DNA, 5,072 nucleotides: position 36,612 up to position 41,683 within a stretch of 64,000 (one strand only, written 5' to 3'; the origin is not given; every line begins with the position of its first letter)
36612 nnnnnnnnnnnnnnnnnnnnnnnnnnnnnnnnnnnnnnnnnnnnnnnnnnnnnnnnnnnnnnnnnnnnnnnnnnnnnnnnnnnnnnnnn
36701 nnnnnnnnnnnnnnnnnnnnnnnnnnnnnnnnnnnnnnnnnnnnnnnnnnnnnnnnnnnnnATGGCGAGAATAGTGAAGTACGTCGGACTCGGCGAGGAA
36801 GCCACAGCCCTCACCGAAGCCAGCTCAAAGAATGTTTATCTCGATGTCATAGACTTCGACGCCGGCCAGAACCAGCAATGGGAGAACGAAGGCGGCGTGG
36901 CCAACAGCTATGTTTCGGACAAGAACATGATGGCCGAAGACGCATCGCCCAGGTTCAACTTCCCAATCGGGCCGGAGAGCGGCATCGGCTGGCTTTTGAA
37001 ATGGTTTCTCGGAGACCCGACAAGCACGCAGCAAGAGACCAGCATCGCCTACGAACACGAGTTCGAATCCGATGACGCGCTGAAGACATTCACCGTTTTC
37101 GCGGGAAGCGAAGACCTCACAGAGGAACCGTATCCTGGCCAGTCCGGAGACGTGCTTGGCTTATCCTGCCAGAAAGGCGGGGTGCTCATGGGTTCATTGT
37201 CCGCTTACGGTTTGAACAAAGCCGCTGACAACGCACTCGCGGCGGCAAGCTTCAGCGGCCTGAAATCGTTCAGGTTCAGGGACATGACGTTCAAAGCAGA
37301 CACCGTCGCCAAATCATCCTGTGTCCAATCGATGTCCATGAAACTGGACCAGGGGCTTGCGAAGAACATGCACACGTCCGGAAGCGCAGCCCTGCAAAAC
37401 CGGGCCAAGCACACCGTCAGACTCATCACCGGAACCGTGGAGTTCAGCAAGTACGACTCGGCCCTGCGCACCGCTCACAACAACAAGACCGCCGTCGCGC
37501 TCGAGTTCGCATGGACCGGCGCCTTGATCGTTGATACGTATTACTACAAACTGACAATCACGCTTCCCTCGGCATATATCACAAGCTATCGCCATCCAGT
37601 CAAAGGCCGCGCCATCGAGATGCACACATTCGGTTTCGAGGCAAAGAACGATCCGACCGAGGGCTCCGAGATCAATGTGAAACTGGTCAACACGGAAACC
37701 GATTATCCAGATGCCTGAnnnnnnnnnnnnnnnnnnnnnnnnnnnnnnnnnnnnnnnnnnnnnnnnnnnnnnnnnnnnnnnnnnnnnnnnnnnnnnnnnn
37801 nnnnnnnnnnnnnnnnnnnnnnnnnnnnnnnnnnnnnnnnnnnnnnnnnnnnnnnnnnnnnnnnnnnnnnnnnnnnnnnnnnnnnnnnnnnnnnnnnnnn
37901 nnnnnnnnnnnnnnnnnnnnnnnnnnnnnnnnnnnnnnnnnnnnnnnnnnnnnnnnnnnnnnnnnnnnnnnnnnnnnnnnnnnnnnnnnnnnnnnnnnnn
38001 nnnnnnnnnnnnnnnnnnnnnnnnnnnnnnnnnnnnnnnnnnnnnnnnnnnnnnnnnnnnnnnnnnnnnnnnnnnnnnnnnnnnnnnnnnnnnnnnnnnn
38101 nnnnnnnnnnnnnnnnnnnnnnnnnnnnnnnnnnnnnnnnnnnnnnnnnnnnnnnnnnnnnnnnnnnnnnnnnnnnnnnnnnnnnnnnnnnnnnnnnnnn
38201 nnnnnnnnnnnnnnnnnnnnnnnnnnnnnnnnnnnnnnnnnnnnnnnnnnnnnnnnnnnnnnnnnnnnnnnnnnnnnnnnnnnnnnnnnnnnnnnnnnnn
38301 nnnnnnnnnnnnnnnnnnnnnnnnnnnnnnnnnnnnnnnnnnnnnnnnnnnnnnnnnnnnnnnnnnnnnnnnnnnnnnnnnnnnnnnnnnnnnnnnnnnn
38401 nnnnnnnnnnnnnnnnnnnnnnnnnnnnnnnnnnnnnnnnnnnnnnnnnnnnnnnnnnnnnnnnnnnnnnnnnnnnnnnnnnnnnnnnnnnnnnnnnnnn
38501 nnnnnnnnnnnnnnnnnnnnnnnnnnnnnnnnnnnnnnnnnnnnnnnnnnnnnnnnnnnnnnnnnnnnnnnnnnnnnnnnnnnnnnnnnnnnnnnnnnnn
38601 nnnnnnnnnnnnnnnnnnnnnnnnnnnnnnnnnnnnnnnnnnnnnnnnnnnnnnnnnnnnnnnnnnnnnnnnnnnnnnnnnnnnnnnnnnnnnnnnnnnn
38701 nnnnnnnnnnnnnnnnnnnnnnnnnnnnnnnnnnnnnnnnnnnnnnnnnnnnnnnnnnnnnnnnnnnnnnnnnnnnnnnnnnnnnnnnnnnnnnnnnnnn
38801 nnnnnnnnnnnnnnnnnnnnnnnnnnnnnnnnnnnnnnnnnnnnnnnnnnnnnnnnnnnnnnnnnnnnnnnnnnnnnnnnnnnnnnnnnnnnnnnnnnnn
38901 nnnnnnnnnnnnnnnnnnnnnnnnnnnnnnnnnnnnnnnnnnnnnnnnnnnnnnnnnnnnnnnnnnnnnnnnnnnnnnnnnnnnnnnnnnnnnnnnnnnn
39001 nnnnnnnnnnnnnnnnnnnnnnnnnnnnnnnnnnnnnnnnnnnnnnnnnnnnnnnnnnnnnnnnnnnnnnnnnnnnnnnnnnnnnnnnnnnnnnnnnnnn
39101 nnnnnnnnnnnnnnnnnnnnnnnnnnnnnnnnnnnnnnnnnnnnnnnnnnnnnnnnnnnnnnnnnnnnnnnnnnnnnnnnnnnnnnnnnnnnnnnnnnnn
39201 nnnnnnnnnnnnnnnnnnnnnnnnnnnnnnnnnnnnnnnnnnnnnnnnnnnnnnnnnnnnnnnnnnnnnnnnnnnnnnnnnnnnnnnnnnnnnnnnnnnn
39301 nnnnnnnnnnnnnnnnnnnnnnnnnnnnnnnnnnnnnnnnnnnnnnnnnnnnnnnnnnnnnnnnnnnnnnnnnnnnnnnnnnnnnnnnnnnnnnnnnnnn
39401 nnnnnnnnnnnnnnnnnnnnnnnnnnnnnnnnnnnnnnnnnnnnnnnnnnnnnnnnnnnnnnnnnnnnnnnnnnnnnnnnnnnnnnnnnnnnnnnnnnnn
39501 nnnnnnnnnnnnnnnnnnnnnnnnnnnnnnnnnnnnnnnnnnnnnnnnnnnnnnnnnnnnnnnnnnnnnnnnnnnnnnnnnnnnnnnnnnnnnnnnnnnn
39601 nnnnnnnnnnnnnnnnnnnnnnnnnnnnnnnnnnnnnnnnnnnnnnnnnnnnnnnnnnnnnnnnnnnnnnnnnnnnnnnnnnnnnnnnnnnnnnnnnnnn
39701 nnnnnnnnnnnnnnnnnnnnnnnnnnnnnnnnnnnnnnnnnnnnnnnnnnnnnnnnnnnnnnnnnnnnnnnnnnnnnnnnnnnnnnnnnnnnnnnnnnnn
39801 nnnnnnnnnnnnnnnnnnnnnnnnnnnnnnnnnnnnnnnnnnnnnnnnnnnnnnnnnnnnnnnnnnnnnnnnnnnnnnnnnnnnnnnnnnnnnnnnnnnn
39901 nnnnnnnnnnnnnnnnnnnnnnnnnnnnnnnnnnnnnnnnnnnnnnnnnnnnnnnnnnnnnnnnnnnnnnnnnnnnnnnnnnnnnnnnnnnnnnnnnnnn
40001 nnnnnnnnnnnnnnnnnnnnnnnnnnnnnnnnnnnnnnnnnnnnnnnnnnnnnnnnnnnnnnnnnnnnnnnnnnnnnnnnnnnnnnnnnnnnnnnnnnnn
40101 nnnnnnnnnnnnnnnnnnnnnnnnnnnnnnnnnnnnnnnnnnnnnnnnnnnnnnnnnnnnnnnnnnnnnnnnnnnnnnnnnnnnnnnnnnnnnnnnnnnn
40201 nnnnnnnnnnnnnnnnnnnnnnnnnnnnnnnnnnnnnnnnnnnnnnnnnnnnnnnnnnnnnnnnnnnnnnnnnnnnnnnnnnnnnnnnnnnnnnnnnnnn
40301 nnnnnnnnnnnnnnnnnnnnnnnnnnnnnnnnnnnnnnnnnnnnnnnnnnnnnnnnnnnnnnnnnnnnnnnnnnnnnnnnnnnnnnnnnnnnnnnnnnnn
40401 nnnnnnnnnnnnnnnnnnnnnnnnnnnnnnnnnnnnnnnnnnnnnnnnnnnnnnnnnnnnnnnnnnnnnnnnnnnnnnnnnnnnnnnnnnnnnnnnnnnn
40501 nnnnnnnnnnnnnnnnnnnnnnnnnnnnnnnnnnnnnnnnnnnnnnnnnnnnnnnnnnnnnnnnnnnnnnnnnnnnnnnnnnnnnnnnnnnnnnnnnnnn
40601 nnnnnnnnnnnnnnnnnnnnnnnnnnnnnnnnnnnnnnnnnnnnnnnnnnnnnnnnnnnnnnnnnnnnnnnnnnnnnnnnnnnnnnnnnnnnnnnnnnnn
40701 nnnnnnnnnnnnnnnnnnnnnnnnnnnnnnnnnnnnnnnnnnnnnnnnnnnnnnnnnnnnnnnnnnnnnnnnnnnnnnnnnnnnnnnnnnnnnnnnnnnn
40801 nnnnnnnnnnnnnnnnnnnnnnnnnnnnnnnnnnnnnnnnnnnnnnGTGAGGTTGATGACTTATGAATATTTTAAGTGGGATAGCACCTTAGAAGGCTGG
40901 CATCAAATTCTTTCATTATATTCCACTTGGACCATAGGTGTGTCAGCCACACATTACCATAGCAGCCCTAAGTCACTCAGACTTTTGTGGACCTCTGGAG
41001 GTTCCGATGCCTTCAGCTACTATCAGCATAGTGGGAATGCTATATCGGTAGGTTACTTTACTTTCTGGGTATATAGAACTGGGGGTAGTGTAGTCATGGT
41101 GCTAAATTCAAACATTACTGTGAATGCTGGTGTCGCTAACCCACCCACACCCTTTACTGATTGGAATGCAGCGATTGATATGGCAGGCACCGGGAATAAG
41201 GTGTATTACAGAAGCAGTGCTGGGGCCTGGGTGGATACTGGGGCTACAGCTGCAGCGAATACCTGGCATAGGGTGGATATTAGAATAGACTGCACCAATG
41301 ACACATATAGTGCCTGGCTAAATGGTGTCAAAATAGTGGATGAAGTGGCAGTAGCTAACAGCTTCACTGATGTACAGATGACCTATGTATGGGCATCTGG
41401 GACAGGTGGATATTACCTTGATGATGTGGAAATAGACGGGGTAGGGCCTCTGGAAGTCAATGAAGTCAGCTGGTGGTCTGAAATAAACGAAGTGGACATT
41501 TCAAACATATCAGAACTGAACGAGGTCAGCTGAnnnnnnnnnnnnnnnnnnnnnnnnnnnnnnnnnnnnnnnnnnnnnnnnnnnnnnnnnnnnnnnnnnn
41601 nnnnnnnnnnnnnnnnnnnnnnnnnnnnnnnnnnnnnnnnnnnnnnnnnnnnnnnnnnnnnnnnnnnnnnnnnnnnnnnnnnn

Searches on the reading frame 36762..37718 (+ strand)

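Call 38: search_protein_families(library=pfam, proteins=[window:36762-37718:+], max_evalue=0.0001)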
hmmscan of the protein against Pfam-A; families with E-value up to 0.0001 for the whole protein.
window:36762-37718:+ (318 aa): 1 family
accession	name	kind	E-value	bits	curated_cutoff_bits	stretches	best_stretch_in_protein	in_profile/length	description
PF18906.5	Phage_tube_2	-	3.3e-18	66.7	27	1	8-294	6-266/266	Phage tail tube protein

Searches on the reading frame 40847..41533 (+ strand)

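Call 69: search_protein_families(library=pfam, proteins=[window:40847-41533:+], max_evalue=0.001)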
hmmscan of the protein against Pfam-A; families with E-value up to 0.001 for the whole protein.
window:40847-41533:+ (228 aa): 1 family
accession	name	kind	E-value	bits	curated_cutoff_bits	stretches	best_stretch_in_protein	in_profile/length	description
PF06439.18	3keto-disac_hyd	-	0.0007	20.1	26.8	0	109-171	87-156/187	3-keto-disaccharide hydrolase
